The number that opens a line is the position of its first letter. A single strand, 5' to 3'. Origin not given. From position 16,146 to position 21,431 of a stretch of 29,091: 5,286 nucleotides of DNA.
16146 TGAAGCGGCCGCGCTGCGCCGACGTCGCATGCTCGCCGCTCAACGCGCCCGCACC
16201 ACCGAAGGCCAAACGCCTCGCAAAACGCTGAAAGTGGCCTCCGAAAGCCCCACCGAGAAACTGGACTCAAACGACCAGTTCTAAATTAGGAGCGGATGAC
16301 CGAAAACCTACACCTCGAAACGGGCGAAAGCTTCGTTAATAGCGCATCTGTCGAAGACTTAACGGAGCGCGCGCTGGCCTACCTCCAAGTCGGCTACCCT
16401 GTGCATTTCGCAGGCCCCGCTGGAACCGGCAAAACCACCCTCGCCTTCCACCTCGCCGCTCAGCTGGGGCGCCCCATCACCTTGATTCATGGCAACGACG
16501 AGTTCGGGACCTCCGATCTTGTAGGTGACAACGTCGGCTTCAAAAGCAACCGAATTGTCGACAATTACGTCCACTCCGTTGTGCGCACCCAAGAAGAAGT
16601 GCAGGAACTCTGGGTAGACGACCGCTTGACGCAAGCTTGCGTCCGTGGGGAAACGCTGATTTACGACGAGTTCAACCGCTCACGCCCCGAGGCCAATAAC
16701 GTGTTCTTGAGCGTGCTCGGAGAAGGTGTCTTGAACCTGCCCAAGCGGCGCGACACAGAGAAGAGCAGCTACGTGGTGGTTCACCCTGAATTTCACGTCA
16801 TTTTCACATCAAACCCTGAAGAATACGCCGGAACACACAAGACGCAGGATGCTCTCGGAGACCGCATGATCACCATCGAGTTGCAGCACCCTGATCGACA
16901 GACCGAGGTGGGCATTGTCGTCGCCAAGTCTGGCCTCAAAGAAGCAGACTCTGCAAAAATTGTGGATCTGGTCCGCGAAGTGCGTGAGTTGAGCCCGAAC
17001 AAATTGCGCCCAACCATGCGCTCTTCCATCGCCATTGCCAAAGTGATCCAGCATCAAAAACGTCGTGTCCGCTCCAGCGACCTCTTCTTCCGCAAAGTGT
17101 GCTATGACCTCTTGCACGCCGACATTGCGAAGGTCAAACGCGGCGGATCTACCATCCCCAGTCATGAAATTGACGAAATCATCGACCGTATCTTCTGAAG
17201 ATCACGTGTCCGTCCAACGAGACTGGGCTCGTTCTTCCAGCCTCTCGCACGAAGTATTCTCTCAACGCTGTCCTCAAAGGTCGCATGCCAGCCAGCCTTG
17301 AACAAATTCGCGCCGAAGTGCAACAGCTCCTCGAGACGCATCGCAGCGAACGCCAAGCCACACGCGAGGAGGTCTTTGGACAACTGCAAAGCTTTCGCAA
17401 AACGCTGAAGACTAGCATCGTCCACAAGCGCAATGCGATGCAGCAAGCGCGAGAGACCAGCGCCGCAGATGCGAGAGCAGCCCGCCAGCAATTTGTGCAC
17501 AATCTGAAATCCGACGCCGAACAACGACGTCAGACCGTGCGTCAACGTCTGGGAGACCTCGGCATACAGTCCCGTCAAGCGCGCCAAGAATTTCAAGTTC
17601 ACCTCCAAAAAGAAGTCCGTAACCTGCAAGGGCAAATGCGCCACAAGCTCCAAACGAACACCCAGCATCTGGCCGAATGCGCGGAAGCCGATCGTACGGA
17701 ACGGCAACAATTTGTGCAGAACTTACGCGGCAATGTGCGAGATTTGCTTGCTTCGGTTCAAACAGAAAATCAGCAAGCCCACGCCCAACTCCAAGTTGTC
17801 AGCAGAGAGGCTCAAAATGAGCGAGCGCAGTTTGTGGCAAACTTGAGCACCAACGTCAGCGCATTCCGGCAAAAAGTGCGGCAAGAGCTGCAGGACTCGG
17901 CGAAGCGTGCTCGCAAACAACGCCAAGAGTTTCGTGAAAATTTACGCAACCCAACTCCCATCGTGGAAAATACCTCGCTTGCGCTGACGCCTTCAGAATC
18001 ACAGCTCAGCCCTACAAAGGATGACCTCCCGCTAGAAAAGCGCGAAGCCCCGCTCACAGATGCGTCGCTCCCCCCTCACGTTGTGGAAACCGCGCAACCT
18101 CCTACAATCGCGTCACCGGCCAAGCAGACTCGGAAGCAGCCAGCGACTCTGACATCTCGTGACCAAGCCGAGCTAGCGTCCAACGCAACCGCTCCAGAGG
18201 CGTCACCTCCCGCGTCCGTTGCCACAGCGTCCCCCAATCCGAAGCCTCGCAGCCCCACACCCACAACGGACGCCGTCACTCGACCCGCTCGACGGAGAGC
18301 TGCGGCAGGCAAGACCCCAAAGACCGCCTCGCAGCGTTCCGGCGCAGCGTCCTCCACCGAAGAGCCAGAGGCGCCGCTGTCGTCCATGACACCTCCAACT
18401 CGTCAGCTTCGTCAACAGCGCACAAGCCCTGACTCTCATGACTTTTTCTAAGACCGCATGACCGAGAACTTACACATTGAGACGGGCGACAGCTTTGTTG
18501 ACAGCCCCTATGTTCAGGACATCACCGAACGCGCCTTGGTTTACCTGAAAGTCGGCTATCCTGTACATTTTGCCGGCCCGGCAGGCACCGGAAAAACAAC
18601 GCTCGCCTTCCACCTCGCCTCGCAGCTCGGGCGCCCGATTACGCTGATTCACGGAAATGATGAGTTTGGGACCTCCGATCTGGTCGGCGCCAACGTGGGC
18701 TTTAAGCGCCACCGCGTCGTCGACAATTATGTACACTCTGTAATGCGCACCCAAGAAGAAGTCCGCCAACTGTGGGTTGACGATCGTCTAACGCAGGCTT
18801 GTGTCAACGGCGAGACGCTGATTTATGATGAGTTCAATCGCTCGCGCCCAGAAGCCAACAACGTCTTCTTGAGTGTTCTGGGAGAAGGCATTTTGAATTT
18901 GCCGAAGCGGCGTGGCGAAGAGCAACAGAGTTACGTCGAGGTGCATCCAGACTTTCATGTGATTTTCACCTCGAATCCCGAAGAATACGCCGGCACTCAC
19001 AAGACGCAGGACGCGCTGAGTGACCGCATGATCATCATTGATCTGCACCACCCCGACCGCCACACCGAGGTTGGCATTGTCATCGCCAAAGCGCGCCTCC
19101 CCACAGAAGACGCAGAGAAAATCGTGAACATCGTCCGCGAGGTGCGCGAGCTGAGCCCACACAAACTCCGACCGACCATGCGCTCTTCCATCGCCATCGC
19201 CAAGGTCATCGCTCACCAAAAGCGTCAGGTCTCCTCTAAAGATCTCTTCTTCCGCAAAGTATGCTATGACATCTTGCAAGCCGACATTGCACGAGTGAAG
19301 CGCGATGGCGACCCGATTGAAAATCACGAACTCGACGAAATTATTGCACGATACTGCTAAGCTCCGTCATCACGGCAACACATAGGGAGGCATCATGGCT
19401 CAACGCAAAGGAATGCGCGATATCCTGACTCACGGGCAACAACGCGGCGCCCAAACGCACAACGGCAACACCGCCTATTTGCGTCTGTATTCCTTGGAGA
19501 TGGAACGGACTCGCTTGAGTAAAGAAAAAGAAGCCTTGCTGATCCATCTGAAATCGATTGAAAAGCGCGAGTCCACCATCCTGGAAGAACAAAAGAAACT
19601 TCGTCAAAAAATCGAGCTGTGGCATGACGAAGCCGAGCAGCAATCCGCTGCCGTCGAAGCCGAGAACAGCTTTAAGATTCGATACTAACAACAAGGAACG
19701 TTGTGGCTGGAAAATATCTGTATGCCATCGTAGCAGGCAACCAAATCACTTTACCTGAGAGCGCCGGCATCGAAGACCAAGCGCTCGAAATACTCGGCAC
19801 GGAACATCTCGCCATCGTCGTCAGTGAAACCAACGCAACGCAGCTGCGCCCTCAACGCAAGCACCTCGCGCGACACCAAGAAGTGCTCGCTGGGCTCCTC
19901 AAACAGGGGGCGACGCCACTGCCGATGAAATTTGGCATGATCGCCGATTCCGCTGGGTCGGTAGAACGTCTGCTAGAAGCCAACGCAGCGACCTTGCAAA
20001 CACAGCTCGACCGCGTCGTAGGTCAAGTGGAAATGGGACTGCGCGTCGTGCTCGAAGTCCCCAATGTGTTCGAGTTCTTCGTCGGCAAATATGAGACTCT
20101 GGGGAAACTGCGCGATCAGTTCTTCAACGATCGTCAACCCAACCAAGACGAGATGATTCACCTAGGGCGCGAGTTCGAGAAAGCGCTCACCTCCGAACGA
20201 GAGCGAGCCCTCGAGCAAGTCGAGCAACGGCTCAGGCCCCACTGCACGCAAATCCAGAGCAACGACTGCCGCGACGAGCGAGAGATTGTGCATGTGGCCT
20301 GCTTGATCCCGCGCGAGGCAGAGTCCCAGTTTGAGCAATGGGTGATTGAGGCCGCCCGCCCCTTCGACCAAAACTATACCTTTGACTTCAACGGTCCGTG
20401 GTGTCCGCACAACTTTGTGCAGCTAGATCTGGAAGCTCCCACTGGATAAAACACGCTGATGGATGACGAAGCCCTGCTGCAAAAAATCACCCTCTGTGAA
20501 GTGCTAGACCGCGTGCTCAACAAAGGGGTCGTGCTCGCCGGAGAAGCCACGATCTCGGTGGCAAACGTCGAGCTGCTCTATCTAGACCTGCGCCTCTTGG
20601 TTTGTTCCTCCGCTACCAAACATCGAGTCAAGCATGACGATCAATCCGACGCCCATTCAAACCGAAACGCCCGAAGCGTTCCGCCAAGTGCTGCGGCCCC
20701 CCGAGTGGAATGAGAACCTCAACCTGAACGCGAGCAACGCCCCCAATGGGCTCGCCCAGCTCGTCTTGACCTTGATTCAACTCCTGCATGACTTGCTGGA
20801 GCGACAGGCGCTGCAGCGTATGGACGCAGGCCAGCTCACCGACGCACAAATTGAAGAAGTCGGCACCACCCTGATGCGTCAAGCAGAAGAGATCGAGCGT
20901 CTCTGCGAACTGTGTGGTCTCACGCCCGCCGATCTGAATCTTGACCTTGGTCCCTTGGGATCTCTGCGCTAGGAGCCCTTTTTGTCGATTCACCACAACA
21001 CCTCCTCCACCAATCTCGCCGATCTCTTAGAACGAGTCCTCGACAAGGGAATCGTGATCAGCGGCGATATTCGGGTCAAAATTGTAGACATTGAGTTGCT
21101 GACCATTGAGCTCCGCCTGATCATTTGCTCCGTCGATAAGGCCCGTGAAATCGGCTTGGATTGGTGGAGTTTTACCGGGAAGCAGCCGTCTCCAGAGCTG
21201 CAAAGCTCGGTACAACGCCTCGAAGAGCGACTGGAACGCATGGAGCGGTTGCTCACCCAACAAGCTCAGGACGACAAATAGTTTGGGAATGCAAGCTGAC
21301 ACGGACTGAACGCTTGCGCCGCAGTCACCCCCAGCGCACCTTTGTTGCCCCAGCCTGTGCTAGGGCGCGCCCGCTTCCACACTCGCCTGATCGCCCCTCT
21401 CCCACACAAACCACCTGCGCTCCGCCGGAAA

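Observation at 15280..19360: Tandemly duplicated gvpC-like/gvpN module inside the gas vesicle operon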

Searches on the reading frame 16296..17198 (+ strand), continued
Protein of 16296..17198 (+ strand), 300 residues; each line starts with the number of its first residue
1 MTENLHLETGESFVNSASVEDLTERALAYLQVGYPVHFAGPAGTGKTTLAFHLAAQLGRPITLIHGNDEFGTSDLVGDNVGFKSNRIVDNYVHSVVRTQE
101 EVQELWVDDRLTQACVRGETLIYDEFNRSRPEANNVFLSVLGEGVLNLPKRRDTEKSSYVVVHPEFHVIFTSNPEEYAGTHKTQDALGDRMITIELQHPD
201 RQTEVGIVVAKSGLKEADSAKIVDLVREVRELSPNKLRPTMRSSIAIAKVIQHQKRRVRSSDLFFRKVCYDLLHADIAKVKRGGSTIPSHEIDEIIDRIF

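Call 77: search_solved_structures(query=window:16296-17198:+, max_evalue=0.001)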
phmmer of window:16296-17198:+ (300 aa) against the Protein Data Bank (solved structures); distinct sequences matched with E-value up to 0.001: 10.
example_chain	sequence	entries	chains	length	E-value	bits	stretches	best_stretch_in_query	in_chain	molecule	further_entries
6or5_A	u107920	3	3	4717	4.6e-25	92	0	6-152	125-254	Midasin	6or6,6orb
5jcs_s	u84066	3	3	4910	1e-20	77.7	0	22-79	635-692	Midasin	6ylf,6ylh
6i27_A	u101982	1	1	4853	1.1e-20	77.6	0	22-79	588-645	Midasin,Midasin,Midasin,Midasin,Midasin,Midasin,Midasin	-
6i26_A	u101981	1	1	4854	1.1e-20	77.6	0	22-79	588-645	Midasin,Midasin,Midasin,Midasin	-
6hyp_A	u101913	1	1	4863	1.1e-20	77.6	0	22-79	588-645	Midasin,Midasin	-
9qh4_A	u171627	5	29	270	4.2e-12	49.5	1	34-283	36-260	Protein NorQ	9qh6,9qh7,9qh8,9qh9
5c3c_A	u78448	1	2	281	1.3e-10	44.5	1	19-239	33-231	CbbQ/NirQ/NorQ domain protein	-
6l1q_C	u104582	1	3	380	2.9e-10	43.4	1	32-237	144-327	CbbQ protein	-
9qhd_A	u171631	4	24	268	3.9e-10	43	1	32-244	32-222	Nitric oxide reductase NorQ protein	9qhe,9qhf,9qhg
9ujv_A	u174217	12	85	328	0.00073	22.4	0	31-231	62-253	Cobaltochelatase subunit CobS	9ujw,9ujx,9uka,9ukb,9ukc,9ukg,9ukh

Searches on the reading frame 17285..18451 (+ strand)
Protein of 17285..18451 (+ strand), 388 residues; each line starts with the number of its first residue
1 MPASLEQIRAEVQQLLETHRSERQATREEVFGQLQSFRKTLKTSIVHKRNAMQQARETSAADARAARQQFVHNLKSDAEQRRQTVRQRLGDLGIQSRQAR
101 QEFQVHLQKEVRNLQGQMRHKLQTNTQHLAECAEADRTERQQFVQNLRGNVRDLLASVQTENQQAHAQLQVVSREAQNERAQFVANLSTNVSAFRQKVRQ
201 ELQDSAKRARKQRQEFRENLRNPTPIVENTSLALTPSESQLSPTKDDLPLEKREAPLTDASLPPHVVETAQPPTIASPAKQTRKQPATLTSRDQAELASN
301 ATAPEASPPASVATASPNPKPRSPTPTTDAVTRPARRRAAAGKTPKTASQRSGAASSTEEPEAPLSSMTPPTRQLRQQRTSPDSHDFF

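Call 3: search_protein_families(library=pfam, proteins=[window:17285-18451:+], max_evalue=0.1)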
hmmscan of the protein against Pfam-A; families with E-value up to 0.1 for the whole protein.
window:17285-18451:+ (388 aa): 2 families
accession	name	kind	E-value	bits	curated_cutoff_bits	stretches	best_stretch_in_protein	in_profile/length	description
PF01442.23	Apolipoprotein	-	0.0011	19.2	90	0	5-140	46-185/190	Apolipoprotein A1/A4/E domain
PF15292.12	Treslin_M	-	0.022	15.3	27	1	74-176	32-137/143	Treslin, M domain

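Call 6: search_protein_families(library=ncbifam, proteins=[window:17285-18451:+], max_evalue=0.01)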
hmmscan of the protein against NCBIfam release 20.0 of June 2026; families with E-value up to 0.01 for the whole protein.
window:17285-18451:+ (388 aa): 0 families

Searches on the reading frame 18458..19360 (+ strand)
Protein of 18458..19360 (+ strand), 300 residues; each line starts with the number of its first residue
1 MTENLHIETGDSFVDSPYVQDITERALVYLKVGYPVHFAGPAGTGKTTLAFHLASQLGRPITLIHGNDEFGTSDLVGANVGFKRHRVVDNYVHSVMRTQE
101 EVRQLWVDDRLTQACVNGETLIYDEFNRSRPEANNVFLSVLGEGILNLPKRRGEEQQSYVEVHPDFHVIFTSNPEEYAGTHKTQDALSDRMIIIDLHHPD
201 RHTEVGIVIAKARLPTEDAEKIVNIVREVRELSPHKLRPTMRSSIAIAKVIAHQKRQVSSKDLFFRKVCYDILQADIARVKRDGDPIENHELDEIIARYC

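Call 3: search_protein_families(library=pfam, proteins=[window:18458-19360:+], max_evalue=0.1)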
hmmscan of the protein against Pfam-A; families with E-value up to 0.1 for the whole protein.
window:18458-19360:+ (300 aa): 20 families
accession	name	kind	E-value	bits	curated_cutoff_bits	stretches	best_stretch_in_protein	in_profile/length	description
PF07728.20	AAA_5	-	3.4e-17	63.2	22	1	38-191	4-139/139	AAA domain (dynein-related subfamily)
PF07726.17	AAA_3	-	5.3e-08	33.2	27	1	41-192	7-130/131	ATPase family associated with various cellular activities (AAA)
PF12774.13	AAA_6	-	3e-05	23.6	25.2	1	37-73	36-72/327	Hydrolytic ATP binding site of dynein motor region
PF00004.35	AAA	-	0.00016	22.5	21.2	1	38-75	3-38/131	ATPase family associated with various cellular activities (AAA)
PF13238.12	AAA_18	-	0.00043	21.2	29.4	1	38-104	3-68/128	AAA domain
PF00910.28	RNA_helicase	-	0.00068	20.5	21.5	1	37-95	2-27/105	RNA helicase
PF13671.12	AAA_33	-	0.0073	17.1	27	1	37-133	3-85/143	AAA domain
PF05496.18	RuvB_N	-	0.0085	16.3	27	1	36-105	36-106/159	Holliday junction DNA helicase RuvB P-loop domain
PF13521.12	AAA_28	-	0.016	15.9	27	1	36-60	2-26/164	AAA domain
PF08406.16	CbbQ_C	-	0.019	15.6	20.6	1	204-249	1-48/85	CbbQ/NirQ/NorQ C-terminal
PF20720.3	nSTAND3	-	0.021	15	27.2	1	25-57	9-41/155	Novel STAND NTPase 3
PF13481.12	AAA_25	-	0.022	14.8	27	1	31-56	31-56/195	AAA domain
PF02562.22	PhoH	-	0.027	14.4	27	0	37-55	23-41/205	PhoH-like protein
PF14532.12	Sigma54_activ_2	-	0.034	14.8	25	1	16-59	4-47/138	Sigma-54 interaction domain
PF05729.18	NACHT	-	0.04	14.2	26.7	1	36-58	3-25/167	NACHT domain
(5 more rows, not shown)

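Call 6: search_protein_families(library=ncbifam, proteins=[window:18458-19360:+], max_evalue=0.01)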
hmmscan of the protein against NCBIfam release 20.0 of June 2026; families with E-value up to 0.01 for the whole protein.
window:18458-19360:+ (300 aa): 7 families
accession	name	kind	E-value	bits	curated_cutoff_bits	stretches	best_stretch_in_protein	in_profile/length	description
TIGR02640.1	gas_vesic_GvpN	equivalog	1e-100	336.5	266.8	1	13-275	1-260/262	gas vesicle protein GvpN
NF047784.1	MadB_ATPase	equivalog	2.2e-09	37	475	1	120-257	141-267/298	MadB family AAA-type ATPase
TIGR00635.1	ruvB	equivalog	0.00029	20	299.05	1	37-109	34-107/305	Holliday junction branch migration DNA helicase RuvB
NF000868.0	PRK00080.1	equivalog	0.00075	18.5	282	1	37-102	55-121/330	Holliday junction branch migration DNA helicase RuvB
NF006586.0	PRK09112.1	equivalog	0.0018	17.5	308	1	35-57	47-69/351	DNA polymerase III subunit delta'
NF011523.0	PRK14962.1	equivalog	0.004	16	576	1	13-57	16-60/474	DNA polymerase III subunits gamma and tau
TIGR02881.1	spore_V_K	equivalog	0.0096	15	422.95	0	25-90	34-100/261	stage V sporulation protein K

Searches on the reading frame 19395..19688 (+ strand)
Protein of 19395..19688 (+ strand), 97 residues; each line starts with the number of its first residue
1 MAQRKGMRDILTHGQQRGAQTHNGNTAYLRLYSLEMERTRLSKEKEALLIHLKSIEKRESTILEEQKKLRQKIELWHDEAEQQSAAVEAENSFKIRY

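Call 3: search_protein_families(library=pfam, proteins=[window:19395-19688:+], max_evalue=0.1)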
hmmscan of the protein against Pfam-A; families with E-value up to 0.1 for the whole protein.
window:19395-19688:+ (97 aa): 2 families
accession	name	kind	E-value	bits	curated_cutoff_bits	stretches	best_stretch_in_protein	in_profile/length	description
PF25802.1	WWC1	-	0.0014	19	27.8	1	34-81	41-87/135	WWC1-like, helical hairpin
PF06936.16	Selenoprotein_S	-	0.098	13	29.8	0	13-89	64-135/192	Selenoprotein S (SelS)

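Call 6: search_protein_families(library=ncbifam, proteins=[window:19395-19688:+], max_evalue=0.01)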
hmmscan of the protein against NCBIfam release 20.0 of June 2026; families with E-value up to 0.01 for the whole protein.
window:19395-19688:+ (97 aa): 1 family
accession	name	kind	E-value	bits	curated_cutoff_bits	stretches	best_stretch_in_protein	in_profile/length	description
NF047368.1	collar_FlbB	equivalog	0.00032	20.6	110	1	34-93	55-111/193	periplasmic-type flagellar collar protein FlbB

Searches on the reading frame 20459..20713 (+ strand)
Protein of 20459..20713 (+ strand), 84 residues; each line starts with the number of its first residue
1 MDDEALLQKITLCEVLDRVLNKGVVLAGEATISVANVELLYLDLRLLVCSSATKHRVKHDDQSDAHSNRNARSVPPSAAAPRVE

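Call 3: search_protein_families(library=pfam, proteins=[window:20459-20713:+], max_evalue=0.1)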
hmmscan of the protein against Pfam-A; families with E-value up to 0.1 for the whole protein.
window:20459-20713:+ (84 aa): 1 family
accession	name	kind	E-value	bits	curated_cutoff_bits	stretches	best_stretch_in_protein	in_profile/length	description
PF00741.23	Gas_vesicle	-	1.2e-17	64.1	25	1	11-49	1-39/39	Gas vesicle protein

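Call 6: search_protein_families(library=ncbifam, proteins=[window:20459-20713:+], max_evalue=0.01)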
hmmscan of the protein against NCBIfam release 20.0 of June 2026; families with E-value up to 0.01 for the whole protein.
window:20459-20713:+ (84 aa): 5 families
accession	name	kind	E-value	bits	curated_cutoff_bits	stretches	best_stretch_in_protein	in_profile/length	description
NF046092.1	halo_gas_GvpA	exception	4.3e-08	33.2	112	1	11-52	5-46/64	gas vesicle protein GvpA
NF006874.0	PRK09371.1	subfamily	5.8e-08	32.7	100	1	11-53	11-53/71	gas vesicle structural protein GvpA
NF046090.2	halo_gas_GvpJ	exception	3.6e-06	27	125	1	9-53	5-49/73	gas vesicle protein GvpJ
NF006872.0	PRK09368.1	subfamily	1.7e-05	24.9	151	1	11-55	16-60/143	gas vesicle structural protein GvpA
NF046091.2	halo_gas_GvpM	exception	2.7e-05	23.8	109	1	11-51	10-50/67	gas vesicle protein GvpM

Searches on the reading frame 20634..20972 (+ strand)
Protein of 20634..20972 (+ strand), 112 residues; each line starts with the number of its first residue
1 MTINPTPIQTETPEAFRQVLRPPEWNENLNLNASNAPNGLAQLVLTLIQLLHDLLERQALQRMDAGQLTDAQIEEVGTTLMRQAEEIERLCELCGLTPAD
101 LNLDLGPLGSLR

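Call 3: search_protein_families(library=pfam, proteins=[window:20634-20972:+], max_evalue=0.1)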
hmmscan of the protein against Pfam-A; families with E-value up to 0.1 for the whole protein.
window:20634-20972:+ (112 aa): 2 families
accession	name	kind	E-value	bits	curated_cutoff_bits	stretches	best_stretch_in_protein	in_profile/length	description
PF05121.17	GvpK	-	1.2e-30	105.8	25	1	29-111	2-84/85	Gas vesicle protein K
PF00320.33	GATA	-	0.05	13.7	26.8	1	78-96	9-28/36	GATA zinc finger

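Call 6: search_protein_families(library=ncbifam, proteins=[window:20634-20972:+], max_evalue=0.01)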
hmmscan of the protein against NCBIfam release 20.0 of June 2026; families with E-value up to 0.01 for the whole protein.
window:20634-20972:+ (112 aa): 0 families

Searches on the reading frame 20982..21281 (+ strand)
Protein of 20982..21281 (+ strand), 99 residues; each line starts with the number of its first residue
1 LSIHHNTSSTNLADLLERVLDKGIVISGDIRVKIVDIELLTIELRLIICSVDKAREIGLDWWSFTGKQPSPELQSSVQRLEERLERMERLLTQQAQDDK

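Call 3: search_protein_families(library=pfam, proteins=[window:20982-21281:+], max_evalue=0.1)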
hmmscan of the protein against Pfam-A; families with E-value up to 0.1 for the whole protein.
window:20982-21281:+ (99 aa): 1 family
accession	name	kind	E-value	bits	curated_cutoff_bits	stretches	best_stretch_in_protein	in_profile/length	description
PF00741.23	Gas_vesicle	-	5.8e-17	62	25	1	11-49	1-39/39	Gas vesicle protein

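Call 6: search_protein_families(library=ncbifam, proteins=[window:20982-21281:+], max_evalue=0.01)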
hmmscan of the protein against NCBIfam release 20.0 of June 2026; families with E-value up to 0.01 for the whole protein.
window:20982-21281:+ (99 aa): 5 families
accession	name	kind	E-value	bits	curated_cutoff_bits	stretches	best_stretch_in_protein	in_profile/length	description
NF006874.0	PRK09371.1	subfamily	3.5e-15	55.8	100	1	1-52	1-52/71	gas vesicle structural protein GvpA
NF046090.2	halo_gas_GvpJ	exception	2.2e-14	53.3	125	1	8-65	4-61/73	gas vesicle protein GvpJ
NF046092.1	halo_gas_GvpA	exception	1.5e-13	50.7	112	1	8-52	2-46/64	gas vesicle protein GvpA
NF006872.0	PRK09368.1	subfamily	1.5e-12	47.8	151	1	6-52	11-57/143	gas vesicle structural protein GvpA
NF046091.2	halo_gas_GvpM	exception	6.2e-06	25.8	109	1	9-59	8-58/67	gas vesicle protein GvpM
